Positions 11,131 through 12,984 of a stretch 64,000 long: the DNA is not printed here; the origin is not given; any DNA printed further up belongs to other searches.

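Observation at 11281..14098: Adjacent PorX/PorY-like two-component system (REC-PglZ regulator next to its kinase)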

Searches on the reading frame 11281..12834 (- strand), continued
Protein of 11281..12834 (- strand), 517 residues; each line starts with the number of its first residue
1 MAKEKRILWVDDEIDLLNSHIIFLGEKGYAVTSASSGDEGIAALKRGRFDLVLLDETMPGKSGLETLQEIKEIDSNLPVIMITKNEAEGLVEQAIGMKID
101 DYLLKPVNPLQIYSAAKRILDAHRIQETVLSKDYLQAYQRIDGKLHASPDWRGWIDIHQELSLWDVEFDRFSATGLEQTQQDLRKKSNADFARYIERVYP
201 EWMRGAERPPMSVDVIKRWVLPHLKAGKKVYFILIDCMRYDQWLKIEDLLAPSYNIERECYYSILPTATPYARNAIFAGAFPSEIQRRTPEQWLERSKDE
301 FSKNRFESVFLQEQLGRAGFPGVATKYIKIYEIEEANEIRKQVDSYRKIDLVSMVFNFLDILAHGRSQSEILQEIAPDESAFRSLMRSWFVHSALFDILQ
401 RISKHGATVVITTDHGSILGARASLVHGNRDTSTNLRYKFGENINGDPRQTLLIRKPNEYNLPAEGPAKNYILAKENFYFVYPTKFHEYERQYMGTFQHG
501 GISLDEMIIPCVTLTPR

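Call 52: search_solved_structures(query=window:11281-12834:-, show_alignments=3, max_evalue=1e-120)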
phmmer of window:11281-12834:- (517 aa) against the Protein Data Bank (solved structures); distinct sequences matched with E-value up to 1e-120: 5.
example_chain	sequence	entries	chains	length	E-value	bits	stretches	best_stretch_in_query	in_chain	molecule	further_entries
8ted_A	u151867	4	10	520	1.5e-127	429.9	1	5-517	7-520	Response regulator receiver protein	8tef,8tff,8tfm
8p6f_A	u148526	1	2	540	1.6e-127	429.8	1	5-517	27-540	Response regulator receiver domain-containing protein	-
7pv7_D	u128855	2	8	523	2.9e-127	429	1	6-517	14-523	Response regulator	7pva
8thp_A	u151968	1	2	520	7.6e-127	427.6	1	5-517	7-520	Response regulator receiver protein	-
7pvk_A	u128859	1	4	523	1.5e-126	426.6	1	6-517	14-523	Response regulator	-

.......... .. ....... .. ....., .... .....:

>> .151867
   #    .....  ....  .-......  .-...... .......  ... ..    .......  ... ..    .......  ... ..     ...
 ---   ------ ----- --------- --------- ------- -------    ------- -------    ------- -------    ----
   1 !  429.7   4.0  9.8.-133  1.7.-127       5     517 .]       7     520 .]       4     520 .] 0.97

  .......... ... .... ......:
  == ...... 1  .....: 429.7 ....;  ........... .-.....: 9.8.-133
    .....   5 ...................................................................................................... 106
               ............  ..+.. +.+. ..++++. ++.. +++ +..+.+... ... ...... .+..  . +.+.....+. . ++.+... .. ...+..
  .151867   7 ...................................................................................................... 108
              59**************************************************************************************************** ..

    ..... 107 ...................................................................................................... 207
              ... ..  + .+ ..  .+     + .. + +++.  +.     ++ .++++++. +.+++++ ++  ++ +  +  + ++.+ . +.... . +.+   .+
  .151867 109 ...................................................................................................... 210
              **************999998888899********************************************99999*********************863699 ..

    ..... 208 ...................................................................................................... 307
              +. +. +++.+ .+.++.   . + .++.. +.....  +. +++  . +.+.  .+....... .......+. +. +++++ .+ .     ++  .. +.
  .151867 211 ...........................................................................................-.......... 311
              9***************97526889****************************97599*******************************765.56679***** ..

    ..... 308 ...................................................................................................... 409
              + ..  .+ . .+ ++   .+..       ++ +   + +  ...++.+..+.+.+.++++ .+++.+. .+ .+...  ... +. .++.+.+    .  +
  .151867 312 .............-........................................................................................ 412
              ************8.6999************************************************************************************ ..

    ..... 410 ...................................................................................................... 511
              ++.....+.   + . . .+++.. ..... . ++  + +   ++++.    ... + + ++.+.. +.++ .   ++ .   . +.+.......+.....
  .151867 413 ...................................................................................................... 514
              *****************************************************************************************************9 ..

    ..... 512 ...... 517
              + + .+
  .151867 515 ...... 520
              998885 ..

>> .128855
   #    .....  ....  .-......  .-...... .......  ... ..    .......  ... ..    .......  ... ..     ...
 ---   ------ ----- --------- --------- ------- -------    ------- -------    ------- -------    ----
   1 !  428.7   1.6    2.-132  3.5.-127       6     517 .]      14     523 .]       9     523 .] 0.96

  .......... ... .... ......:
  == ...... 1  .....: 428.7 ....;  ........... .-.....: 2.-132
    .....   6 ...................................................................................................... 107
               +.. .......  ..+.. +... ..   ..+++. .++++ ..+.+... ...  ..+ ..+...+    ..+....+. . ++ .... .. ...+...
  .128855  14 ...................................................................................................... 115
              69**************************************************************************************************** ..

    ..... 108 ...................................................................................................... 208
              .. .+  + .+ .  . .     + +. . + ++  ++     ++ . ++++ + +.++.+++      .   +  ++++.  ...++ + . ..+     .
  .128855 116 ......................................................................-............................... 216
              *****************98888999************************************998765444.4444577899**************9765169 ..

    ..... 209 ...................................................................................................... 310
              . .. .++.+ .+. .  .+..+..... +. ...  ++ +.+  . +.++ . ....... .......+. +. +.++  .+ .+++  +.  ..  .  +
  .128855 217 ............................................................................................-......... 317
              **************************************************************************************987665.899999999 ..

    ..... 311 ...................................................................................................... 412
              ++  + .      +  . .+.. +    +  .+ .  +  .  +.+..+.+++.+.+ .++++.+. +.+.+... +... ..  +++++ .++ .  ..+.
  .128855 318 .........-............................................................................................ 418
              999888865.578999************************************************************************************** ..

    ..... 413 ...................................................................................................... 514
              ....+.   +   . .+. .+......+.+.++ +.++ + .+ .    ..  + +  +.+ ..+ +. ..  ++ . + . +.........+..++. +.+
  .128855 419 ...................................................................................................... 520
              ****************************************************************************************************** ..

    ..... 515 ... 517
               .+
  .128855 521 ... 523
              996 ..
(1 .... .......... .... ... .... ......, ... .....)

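Call 55: search_protein_families(library=padloc, max_evalue=0.001, proteins=[window:11281-12834:-])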
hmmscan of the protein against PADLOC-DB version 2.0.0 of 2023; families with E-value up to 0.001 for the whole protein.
window:11281-12834:- (517 aa): 9 families
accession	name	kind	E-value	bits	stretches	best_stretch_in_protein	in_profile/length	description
PDLC02556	PglZ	-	7.9e-22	75.6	1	128-515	277-638/641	PglZ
PDLC02558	PglZ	-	1.4e-19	67.8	1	150-514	322-661/666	PglZ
PDLC02561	PglZ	-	4.2e-08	29.8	1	212-280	446-515/840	PglZ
PDLC02565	PglZ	-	2e-06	24.4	0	176-439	432-674/910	PglZ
PDLC02564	PglZ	-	2.1e-06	24.4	0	401-513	615-723/855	PglZ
PDLC04055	PD-T4-6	-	0.00011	19.1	1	3-123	364-486/496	-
PDLC02566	PglZ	-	0.00016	18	0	496-515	659-678/774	PglZ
PDLC00405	SduA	-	0.00039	18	1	4-65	6-67/323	DUF4263 domain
PDLC02555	PglZ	-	0.00093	15.9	0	213-285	349-426/613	PglZ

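Call 62: find_homologous_proteins(query=window:11281-12834:-, max_evalue=1e-30)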
Query window:11281-12834:- (517 aa): 7999 proteins with E <= 1e-30 among 8000 candidates; the best 120 are listed.
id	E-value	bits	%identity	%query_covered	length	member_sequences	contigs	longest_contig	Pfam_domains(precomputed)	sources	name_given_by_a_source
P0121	0.0e+0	1185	100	100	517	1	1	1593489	PF00072.31,PF08665.18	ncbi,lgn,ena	-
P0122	0.0e+0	1111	93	100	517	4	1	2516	PF00072.31,PF08665.18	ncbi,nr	ncbi:MAG: PglZ domain-containing protein [Methanoregulaceae archaeon]|nr:PglZ domain-containing prot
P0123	0.0e+0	1062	89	100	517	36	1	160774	PF00072.31,PF08665.18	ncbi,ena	-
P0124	0.0e+0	1027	86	100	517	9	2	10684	PF00072.31,PF08665.18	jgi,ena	jgi:CheY-like chemotaxis protein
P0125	0.0e+0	1026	85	100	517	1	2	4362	PF00072.31,PF08665.18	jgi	jgi:DNA-binding response OmpR family regulator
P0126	0.0e+0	1024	85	100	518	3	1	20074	PF00072.31,PF08665.18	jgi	jgi:DNA-binding response OmpR family regulator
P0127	0.0e+0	1020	84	100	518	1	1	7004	PF00072.31,PF08665.18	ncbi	-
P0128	0.0e+0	1019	85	100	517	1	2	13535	PF00072.31,PF08665.18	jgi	jgi:DNA-binding response OmpR family regulator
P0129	0.0e+0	1019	85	100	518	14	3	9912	PF00072.31,PF08665.18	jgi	jgi:DNA-binding response OmpR family regulator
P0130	0.0e+0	1018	85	100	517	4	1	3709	PF00072.31,PF08665.18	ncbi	ncbi:MAG: response regulator [Candidatus Krumholzibacteriaceae bacterium]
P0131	0.0e+0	1015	85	100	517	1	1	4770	PF00072.31,PF08665.18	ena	-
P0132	2.8e-298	1008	84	100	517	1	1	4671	PF00072.31,PF08665.18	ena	-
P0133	1.2e-296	1003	84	100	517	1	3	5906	PF00072.31,PF08665.18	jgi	jgi:CheY-like chemotaxis protein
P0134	5.4e-294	994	84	100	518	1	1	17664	PF00072.31,PF08665.18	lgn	-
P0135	1.1e-293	993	82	100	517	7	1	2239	PF00072.31,PF08665.18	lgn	-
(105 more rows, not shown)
